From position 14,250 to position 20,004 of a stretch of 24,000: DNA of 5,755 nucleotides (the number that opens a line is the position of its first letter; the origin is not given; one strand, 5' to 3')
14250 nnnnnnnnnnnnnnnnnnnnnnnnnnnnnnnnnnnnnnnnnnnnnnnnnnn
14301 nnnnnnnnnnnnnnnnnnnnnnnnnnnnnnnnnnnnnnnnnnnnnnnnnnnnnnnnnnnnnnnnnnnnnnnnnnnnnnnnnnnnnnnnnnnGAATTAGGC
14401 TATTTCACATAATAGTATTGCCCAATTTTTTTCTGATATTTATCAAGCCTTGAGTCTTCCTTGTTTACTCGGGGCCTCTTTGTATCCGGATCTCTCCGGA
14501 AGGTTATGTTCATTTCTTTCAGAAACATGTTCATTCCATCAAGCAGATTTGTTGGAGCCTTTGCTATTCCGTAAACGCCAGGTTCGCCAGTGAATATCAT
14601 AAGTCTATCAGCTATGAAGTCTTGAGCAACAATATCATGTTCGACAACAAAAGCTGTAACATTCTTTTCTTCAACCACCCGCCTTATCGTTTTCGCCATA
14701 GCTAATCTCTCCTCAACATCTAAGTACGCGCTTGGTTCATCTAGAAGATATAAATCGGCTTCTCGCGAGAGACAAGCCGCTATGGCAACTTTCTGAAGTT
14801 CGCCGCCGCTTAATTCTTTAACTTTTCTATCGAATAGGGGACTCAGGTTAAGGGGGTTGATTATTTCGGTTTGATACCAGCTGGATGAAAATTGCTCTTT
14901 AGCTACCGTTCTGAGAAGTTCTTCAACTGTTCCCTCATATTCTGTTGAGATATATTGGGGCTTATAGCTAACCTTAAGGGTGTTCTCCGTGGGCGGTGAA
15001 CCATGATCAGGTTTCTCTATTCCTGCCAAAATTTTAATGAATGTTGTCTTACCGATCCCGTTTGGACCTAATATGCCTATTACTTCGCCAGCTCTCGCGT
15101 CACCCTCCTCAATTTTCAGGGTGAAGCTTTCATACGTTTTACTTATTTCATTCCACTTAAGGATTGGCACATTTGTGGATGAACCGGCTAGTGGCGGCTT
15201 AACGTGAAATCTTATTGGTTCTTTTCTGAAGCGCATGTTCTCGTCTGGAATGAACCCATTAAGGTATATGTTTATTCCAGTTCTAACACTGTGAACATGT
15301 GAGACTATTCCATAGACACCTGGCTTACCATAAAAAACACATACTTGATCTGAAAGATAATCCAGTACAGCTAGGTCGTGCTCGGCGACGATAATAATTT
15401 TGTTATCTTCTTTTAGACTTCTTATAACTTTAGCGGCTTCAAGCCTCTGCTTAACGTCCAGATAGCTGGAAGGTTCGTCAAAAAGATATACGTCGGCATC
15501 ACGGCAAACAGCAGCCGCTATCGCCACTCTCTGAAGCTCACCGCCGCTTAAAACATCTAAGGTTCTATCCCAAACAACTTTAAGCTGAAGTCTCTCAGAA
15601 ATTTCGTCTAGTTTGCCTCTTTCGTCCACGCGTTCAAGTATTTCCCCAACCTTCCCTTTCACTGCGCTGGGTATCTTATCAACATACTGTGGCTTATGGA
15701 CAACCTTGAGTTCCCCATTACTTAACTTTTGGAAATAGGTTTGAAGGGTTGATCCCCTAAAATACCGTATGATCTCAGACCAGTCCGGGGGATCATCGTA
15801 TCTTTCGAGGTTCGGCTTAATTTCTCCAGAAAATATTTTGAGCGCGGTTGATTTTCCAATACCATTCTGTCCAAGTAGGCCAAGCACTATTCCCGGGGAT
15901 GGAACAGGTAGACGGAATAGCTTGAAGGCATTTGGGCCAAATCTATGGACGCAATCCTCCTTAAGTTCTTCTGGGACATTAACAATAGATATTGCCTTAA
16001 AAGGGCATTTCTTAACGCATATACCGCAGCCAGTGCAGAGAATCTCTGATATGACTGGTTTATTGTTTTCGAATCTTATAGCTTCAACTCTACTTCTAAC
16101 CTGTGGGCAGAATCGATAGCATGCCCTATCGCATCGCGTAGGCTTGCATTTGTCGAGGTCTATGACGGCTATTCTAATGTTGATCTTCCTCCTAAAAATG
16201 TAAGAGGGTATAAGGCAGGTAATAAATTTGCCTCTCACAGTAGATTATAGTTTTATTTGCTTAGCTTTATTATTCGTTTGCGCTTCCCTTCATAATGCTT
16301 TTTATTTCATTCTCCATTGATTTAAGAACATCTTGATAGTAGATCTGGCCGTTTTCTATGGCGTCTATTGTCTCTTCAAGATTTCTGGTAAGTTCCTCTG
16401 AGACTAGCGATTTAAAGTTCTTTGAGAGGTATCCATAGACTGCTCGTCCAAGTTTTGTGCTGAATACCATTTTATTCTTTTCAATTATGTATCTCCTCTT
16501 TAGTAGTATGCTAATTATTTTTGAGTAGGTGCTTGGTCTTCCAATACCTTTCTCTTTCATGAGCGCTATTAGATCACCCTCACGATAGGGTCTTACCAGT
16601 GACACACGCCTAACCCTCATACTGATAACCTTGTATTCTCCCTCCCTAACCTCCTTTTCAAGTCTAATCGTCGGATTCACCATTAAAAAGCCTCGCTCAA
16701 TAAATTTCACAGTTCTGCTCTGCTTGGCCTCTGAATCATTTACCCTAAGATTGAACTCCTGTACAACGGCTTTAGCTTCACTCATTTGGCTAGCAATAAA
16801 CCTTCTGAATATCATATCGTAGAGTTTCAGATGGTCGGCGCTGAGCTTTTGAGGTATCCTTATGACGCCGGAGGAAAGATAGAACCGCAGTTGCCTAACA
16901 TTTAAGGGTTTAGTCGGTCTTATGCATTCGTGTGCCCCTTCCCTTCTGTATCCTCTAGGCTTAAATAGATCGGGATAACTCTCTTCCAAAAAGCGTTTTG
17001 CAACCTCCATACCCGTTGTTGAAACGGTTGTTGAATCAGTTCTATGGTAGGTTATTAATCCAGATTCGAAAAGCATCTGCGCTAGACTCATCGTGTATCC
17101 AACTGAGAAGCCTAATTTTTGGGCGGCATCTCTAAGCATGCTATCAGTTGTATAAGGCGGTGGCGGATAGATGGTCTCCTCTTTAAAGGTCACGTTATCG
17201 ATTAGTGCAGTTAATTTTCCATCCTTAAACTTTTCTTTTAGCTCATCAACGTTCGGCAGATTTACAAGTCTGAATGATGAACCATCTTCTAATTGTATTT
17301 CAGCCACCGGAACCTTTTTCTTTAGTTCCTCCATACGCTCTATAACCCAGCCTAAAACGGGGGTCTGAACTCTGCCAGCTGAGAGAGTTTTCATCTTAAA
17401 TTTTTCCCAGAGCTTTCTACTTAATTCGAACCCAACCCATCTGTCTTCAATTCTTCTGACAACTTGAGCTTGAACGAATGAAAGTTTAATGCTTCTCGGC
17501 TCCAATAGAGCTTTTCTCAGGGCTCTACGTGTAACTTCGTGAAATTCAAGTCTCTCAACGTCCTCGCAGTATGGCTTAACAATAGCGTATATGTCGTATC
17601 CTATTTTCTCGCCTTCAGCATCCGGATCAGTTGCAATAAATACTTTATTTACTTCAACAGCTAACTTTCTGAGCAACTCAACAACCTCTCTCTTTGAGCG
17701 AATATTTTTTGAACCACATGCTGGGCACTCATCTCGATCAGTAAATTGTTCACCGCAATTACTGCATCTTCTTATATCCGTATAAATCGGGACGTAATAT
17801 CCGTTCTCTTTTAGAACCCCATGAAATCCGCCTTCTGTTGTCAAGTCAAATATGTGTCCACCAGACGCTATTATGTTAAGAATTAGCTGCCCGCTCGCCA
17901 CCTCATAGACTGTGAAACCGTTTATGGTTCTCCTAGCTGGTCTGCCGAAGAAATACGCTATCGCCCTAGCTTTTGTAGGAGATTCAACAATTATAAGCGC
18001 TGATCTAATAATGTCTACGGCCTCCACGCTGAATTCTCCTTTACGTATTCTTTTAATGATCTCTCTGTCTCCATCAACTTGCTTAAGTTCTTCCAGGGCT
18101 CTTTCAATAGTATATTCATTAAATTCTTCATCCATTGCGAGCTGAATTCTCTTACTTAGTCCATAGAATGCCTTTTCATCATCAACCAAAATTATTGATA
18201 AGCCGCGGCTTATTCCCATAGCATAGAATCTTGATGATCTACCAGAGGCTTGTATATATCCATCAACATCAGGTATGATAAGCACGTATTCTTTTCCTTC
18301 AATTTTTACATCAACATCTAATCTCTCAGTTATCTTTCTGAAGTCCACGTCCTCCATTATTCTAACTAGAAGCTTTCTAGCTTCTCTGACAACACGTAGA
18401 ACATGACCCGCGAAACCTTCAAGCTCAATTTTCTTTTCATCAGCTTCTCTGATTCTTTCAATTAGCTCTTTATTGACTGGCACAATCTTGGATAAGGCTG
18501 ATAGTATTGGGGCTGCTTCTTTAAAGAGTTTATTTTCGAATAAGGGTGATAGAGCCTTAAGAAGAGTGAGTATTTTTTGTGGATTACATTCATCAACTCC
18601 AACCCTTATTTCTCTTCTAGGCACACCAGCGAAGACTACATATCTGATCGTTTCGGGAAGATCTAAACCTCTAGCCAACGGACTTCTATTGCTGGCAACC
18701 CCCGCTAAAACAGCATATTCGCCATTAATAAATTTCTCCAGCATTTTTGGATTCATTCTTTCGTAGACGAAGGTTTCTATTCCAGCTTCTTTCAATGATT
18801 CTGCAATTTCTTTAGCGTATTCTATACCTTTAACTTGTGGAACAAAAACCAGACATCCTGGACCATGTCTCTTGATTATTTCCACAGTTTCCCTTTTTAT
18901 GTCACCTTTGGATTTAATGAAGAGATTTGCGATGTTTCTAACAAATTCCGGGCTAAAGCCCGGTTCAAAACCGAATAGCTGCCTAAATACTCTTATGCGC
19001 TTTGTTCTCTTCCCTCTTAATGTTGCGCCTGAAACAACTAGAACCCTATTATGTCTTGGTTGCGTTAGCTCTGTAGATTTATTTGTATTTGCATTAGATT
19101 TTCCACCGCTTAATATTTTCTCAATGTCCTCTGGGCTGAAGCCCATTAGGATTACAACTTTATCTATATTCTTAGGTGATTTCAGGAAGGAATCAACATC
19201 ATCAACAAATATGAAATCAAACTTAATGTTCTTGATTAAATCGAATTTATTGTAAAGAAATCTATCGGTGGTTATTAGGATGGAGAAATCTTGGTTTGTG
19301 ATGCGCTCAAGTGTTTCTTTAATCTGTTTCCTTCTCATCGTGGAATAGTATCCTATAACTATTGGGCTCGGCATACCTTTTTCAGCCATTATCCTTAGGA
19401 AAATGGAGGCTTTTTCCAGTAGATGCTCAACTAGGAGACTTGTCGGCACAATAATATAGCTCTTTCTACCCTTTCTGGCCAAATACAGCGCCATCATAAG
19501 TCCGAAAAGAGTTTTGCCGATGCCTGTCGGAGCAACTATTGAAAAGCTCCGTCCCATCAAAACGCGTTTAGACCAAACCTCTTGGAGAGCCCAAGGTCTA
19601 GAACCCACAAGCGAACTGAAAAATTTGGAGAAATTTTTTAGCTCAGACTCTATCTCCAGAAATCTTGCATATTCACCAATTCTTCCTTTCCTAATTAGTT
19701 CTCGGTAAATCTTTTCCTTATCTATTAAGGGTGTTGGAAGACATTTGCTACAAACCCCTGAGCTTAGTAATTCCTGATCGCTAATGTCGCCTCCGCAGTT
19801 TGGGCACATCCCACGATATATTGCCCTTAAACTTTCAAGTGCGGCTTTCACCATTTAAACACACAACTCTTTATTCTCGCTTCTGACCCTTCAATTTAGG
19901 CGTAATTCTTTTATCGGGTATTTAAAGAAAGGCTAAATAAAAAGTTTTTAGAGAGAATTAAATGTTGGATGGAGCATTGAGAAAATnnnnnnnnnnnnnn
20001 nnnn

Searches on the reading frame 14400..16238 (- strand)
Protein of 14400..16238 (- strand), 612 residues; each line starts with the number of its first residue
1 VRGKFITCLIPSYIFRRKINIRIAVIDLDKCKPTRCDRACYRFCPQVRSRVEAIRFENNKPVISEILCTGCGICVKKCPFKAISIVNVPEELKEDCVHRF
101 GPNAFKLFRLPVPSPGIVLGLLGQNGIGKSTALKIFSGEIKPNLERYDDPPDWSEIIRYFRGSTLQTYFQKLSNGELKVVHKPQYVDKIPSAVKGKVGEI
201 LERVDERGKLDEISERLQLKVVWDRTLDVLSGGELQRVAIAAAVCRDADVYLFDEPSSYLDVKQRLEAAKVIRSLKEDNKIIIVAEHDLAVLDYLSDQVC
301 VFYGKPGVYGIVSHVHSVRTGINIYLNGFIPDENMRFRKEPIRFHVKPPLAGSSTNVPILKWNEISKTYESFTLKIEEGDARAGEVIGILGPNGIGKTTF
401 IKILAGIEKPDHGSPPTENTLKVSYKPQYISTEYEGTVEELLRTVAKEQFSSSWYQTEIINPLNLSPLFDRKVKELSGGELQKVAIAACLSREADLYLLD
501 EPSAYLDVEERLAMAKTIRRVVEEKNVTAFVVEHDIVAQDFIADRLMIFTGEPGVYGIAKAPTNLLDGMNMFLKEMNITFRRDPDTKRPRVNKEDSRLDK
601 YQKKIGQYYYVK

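Call 53: search_protein_families(library=pfam, proteins=[window:14400-16238:-], max_evalue=0.001)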
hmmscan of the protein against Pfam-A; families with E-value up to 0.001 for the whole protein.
window:14400-16238:- (612 aa): 14 families
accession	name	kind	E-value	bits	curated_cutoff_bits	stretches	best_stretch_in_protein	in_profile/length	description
PF00005.33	ABC_tran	-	1e-42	146.4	25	2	380-503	7-136/137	ABC transporter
PF13304.12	AAA_21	-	6e-13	50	27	0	387-407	2-22/304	AAA domain, putative AbiEii toxin, Type IV TA system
PF02463.25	SMC_N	-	3.5e-10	40.1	40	1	226-286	133-197/220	RecF/RecN/SMC N terminal domain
PF04068.21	Fer4_RLI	-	1.3e-08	34.8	23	1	22-50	2-33/35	Possible Fer4-like domain in RNase L inhibitor, RLI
PF13237.11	Fer4_10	-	3.8e-07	30.4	25.5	1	25-79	3-53/53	4Fe-4S dicluster domain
PF00037.32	Fer4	-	2.3e-06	27.6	21.1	1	61-84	1-24/24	4Fe-4S binding domain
PF07693.20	KAP_NTPase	-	3.9e-06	26.8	20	0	369-473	5-104/293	KAP family P-loop domain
PF14697.11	Fer4_21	-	6.8e-06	26.6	35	1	24-84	1-58/59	4Fe-4S dicluster domain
PF12837.12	Fer4_6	-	1.3e-05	25.3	25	1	61-83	2-24/24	4Fe-4S binding domain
PF25160.1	LdpA_Fe-S-bd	-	0.00012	22.2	27.6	1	33-85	2-45/49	LdpA Fe-S cluster-binding domain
PF13479.12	AAA_24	-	0.00035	20.9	27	0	386-429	4-42/195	AAA domain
PF12838.12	Fer4_7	-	0.00041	21.2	27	0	35-82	4-52/52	4Fe-4S dicluster domain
PF13187.11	Fer4_9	-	0.00054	20.4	27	1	68-94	2-28/52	4Fe-4S dicluster domain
PF03215.21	Rad17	-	0.00058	20.3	23.8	0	384-409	45-70/186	Rad17 P-loop domain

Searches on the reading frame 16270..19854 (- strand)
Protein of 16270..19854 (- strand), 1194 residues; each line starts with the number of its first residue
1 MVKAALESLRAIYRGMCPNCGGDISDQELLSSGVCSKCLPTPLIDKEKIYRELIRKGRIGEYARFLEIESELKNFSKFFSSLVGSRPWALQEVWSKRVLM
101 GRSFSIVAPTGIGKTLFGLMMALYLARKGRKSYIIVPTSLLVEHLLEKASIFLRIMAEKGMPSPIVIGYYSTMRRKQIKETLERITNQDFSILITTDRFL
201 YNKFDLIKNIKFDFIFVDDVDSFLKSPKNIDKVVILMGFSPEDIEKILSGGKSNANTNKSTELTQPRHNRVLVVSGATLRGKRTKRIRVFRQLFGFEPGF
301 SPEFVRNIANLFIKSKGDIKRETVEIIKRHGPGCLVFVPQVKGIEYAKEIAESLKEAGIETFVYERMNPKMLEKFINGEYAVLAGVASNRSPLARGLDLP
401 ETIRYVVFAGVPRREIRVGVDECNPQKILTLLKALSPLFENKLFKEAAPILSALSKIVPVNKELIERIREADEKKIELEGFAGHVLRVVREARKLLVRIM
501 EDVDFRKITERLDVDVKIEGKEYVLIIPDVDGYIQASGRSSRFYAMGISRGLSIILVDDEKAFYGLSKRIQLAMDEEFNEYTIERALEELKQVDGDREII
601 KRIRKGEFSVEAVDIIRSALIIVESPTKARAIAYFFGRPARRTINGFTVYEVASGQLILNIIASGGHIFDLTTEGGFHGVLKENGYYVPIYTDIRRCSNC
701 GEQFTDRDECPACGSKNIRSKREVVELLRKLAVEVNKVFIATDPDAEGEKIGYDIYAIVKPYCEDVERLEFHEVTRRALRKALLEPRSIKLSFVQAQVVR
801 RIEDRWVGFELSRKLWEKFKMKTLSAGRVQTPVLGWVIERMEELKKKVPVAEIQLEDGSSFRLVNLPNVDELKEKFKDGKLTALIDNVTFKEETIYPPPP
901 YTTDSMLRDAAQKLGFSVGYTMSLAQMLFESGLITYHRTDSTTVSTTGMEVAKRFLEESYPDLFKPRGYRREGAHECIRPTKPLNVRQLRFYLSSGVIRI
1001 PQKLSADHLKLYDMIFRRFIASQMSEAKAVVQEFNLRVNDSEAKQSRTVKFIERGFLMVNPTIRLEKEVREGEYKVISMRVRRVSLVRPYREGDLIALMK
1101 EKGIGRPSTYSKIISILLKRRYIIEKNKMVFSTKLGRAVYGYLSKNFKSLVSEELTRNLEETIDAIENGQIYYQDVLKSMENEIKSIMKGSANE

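Call 77: search_protein_families(library=ncbifam, proteins=[window:16270-19854:-], max_evalue=0.00001)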
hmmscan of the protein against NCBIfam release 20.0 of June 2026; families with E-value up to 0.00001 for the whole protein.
window:16270-19854:- (1194 aa): 12 families
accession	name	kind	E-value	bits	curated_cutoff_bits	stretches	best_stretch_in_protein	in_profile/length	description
TIGR01054.1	rgy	equivalog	0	1279.9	471.7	1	10-1187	3-1172/1172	reverse gyrase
TIGR01051.1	topA_bact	equivalog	1.6e-97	328.1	456.4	2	855-1180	222-564/632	type I DNA topoisomerase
NF006451.0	PRK08780.1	equivalog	1.5e-66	225.4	1265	1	717-1186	56-571/824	DNA topoisomerase I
NF004438.0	PRK05776.1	equivalog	5.8e-65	219.7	793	1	721-1189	90-580/677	DNA topoisomerase I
TIGR01057.1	topA_arch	equivalog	9.3e-58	195.9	458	1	622-1189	1-566/618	DNA topoisomerase I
NF004966.0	PRK06319.1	equivalog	1.1e-52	179.2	868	2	871-1186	243-575/862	DNA topoisomerase I/SWI domain fusion protein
NF005555.0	PRK07220.1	equivalog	1.5e-45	155.7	635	1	720-1188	83-565/740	DNA topoisomerase I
NF005829.0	PRK07726.1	subfamily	3.2e-39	135.1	597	1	719-1190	77-595/669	DNA topoisomerase 3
TIGR01056.1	topB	subfamily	1e-36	126.7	515.75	2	732-1038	93-423/706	DNA topoisomerase III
NF011532.0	PRK14973.1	equivalog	5.1e-36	123.8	930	1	720-1181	82-557/936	DNA topoisomerase I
NF006032.0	PRK08173.1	equivalog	9.8e-25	86.4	1058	2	862-1059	255-451/863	DNA topoisomerase III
NF011313.0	PRK14724.1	equivalog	1.2e-15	56.4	1088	1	903-1033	302-437/988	DNA topoisomerase III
